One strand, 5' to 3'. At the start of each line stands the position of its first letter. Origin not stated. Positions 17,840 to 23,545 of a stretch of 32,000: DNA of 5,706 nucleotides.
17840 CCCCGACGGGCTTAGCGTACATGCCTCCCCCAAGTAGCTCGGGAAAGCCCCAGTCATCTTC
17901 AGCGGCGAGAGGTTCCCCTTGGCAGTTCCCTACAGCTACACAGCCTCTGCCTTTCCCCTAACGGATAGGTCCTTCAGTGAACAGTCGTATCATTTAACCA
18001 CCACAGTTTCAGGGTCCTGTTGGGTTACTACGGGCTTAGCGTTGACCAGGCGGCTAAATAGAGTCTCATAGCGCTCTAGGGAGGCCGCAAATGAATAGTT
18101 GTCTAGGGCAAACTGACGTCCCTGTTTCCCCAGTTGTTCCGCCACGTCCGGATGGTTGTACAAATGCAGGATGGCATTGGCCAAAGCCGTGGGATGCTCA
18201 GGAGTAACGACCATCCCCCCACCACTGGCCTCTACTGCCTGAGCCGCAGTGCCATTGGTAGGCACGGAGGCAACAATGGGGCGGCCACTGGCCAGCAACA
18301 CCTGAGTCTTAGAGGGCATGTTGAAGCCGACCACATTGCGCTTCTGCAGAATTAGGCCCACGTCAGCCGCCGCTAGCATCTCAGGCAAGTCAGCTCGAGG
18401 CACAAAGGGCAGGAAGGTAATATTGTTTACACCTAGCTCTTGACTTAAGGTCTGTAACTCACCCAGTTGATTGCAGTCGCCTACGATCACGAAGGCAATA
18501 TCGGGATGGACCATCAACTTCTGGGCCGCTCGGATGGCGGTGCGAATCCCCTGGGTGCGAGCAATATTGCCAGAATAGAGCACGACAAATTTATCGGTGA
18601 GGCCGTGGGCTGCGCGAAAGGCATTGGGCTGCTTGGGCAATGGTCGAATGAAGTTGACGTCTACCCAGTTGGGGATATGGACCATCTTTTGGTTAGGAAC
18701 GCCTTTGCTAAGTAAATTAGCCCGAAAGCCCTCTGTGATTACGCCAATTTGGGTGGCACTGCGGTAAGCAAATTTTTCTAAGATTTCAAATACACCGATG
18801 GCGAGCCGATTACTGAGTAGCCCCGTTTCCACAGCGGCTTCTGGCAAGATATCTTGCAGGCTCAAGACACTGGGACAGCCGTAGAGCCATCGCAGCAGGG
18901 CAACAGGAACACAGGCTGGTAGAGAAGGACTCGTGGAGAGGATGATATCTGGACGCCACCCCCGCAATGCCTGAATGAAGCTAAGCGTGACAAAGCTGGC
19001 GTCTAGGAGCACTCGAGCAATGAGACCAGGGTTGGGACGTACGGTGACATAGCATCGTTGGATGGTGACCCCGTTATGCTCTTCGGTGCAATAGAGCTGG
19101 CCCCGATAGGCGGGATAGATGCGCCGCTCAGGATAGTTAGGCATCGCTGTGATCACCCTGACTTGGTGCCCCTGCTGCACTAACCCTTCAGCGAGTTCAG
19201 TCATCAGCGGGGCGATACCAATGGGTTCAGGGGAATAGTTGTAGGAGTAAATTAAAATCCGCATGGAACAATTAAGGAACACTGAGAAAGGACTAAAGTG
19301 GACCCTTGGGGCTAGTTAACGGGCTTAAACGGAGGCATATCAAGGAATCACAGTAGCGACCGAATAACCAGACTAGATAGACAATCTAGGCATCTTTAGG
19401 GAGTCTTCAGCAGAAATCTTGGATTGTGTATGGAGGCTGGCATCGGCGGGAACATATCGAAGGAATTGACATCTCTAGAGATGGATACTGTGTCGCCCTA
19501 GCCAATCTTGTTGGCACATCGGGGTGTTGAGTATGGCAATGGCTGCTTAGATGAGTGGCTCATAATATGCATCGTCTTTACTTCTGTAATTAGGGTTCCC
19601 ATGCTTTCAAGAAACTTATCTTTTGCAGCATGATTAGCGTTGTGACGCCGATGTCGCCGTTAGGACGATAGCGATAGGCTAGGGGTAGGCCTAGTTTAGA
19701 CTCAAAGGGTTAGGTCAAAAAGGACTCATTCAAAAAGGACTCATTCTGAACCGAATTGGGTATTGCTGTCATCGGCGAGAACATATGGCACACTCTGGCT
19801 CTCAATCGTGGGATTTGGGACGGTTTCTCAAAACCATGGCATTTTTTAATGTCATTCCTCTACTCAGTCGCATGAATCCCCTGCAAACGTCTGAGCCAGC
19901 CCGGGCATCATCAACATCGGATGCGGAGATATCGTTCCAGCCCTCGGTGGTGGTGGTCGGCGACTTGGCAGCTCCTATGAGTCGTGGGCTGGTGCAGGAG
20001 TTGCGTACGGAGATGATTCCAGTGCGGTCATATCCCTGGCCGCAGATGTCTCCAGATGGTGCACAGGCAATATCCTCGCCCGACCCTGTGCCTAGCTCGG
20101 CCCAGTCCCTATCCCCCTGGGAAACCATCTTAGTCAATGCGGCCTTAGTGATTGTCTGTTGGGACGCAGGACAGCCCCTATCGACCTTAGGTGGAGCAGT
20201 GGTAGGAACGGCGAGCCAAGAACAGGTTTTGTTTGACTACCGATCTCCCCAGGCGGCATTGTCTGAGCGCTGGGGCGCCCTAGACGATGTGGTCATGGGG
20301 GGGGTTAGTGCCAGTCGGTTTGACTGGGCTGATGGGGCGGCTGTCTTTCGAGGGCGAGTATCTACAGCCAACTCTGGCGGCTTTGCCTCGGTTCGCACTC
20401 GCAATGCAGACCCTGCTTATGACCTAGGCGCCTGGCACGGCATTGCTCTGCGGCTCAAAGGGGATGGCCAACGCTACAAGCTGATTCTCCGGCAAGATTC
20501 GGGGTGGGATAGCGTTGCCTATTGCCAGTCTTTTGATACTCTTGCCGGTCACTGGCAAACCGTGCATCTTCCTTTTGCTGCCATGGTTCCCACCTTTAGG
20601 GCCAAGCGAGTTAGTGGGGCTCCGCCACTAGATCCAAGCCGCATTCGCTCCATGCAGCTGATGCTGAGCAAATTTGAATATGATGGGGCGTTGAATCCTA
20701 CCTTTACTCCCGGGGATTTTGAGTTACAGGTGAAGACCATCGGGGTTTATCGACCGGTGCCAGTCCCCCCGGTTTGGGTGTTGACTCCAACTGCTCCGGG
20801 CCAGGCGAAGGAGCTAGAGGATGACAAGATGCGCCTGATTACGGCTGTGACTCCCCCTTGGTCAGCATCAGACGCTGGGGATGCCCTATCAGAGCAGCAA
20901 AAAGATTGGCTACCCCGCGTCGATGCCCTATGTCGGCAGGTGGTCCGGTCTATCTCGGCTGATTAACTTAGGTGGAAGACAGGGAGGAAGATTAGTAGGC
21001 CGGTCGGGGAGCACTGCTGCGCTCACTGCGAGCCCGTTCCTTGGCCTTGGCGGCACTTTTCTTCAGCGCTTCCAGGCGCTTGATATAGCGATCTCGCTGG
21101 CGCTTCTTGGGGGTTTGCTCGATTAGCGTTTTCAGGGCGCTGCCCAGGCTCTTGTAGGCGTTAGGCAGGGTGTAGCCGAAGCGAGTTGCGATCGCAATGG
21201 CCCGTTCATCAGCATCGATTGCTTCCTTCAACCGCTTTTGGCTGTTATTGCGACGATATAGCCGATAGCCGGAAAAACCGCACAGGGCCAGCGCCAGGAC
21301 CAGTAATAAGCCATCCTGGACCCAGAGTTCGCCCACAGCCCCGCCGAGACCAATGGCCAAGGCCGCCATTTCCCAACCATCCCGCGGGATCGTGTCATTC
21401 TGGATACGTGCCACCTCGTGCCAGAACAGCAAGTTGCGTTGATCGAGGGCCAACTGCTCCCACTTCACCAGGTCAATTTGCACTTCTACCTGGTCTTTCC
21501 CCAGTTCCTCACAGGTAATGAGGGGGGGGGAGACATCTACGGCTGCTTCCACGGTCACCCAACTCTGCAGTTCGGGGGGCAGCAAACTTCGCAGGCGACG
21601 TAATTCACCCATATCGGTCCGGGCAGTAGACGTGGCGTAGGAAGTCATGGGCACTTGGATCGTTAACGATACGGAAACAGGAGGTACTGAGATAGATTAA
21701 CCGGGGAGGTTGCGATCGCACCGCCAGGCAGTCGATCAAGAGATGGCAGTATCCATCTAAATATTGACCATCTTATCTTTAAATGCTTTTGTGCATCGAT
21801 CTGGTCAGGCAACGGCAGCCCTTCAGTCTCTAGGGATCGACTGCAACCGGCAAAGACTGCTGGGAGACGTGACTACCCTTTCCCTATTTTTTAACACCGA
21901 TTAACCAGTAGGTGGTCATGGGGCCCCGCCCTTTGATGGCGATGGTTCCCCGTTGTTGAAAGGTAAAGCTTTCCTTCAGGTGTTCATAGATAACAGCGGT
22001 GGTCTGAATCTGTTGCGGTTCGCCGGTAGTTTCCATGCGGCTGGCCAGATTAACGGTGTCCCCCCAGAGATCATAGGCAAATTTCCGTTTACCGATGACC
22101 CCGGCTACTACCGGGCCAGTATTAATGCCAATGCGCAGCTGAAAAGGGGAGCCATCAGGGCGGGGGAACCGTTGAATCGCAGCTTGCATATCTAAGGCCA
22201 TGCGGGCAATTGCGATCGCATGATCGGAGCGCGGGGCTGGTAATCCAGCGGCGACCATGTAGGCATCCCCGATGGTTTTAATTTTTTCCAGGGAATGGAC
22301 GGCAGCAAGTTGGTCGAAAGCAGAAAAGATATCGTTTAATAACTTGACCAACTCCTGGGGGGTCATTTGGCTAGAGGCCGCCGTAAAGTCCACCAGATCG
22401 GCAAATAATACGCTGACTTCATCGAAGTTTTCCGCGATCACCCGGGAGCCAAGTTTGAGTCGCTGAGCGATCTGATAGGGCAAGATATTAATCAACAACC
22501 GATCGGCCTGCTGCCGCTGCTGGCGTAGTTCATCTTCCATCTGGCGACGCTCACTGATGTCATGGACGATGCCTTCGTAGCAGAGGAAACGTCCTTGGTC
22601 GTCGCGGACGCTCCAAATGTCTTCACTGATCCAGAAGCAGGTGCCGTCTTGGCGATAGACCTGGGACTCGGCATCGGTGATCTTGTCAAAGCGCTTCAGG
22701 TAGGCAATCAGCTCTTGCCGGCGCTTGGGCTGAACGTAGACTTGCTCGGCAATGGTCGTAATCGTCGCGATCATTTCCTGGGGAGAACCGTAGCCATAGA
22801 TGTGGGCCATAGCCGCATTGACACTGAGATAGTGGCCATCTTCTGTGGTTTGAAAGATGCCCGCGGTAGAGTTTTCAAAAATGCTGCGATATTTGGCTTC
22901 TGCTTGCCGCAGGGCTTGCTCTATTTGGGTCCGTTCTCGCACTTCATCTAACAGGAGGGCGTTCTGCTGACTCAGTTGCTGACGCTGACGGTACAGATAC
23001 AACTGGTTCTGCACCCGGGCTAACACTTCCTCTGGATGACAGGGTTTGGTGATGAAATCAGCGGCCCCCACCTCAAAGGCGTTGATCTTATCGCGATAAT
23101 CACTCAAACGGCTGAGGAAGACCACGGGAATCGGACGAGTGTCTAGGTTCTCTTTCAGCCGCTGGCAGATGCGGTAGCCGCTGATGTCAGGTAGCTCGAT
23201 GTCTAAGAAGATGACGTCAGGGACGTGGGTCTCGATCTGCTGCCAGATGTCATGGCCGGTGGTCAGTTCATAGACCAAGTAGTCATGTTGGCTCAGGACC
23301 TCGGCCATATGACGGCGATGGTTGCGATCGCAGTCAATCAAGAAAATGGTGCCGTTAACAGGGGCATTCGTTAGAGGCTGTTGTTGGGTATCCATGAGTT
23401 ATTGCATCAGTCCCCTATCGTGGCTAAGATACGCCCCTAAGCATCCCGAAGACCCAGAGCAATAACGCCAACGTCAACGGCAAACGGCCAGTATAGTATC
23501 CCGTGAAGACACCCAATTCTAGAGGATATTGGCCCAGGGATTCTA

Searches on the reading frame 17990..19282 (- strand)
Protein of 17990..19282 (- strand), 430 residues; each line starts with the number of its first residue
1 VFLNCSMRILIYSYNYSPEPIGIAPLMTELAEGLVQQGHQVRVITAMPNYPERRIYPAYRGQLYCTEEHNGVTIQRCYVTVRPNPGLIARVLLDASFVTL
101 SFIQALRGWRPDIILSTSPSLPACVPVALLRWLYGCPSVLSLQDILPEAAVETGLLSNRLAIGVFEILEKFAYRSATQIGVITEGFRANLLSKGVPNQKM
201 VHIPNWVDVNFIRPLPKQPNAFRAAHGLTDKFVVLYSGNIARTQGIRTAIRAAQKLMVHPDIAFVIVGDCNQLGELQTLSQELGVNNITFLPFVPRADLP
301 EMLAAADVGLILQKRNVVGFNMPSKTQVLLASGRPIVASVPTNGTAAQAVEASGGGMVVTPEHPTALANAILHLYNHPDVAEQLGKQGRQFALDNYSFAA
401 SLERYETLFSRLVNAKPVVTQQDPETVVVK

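Call 22: search_protein_families(library=pfam, proteins=[window:17990-19282:-], max_evalue=0.00001)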
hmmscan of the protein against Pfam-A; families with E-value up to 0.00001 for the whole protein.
window:17990-19282:- (430 aa): 5 families
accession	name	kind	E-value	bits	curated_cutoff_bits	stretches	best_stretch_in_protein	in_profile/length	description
PF13579.12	Glyco_trans_4_4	-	3.1e-24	86.5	29.7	1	22-206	2-158/158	Glycosyl transferase 4-like domain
PF00534.26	Glycos_transf_1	-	2.2e-20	73.3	26.4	1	223-390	6-171/172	Glycosyl transferases group 1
PF13692.12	Glyco_trans_1_4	-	5e-17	62.9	27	1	232-376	2-141/142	Glycosyl transferases group 1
PF13439.12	Glyco_transf_4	-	7.6e-17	62.3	28.5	1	22-210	3-169/170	Glycosyltransferase Family 4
PF13524.12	Glyco_trans_1_2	-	2.3e-06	28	25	1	248-404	4-141/144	Glycosyl transferase-like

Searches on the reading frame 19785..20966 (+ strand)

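Call 22: search_protein_families(library=pfam, proteins=[window:19785-20966:+], max_evalue=0.00001)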
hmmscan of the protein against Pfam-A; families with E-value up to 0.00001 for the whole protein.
window:19785-20966:+ (393 aa): 1 family
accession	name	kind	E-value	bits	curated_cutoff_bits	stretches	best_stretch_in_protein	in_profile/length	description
PF08547.18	CIA30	-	7.5e-47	159.7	24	1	151-316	2-157/157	Complex I intermediate-associated protein 30 (CIA30)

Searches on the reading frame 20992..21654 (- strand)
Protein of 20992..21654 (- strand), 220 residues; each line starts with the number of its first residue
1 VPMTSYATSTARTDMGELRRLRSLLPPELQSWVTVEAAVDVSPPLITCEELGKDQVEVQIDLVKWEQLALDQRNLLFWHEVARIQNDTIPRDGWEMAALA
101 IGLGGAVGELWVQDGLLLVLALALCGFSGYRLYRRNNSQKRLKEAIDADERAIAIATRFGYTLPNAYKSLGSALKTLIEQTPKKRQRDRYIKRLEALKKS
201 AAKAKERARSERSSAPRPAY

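Call 22: search_protein_families(library=pfam, proteins=[window:20992-21654:-], max_evalue=0.00001)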
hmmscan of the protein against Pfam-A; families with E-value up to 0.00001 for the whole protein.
window:20992-21654:- (220 aa): 1 family
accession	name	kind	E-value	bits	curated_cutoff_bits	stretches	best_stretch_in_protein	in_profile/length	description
PF11780.13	DUF3318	-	3.5e-46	157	25.9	1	19-161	1-141/141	Protein of unknown function (DUF3318)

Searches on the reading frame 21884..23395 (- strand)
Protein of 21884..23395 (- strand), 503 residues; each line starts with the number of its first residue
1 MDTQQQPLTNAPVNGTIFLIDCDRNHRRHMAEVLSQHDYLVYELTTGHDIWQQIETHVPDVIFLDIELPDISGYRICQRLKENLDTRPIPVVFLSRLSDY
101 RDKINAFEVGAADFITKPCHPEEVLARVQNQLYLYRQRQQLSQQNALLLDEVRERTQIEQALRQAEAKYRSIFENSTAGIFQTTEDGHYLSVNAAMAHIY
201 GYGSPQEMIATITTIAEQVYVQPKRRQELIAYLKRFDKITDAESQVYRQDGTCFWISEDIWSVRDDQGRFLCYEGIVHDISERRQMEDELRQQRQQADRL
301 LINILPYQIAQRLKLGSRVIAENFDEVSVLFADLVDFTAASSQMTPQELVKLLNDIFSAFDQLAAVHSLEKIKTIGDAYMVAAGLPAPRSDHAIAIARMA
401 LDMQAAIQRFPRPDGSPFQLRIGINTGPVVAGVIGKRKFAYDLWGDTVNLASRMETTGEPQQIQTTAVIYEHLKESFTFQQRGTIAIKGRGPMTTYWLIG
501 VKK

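Call 22: search_protein_families(library=pfam, proteins=[window:21884-23395:-], max_evalue=0.00001)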
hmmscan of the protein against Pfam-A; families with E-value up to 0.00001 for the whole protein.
window:21884-23395:- (503 aa): 5 families
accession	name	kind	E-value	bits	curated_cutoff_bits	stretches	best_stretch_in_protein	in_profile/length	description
PF00211.25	Guanylate_cyc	-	2.4e-66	223.3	21.9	1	321-499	3-182/183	Adenylate and Guanylate cyclase catalytic domain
PF00072.30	Response_reg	-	1.4e-23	83.6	30.2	1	17-129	1-111/111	Response regulator receiver domain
PF00989.32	PAS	-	6.2e-07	29.9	22.6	1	168-280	2-113/113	PAS fold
PF13426.13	PAS_9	-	1.8e-06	28.6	27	1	179-282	3-103/103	PAS domain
PF13188.13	PAS_8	-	3.6e-06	27.1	21.8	1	167-213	1-47/65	PAS domain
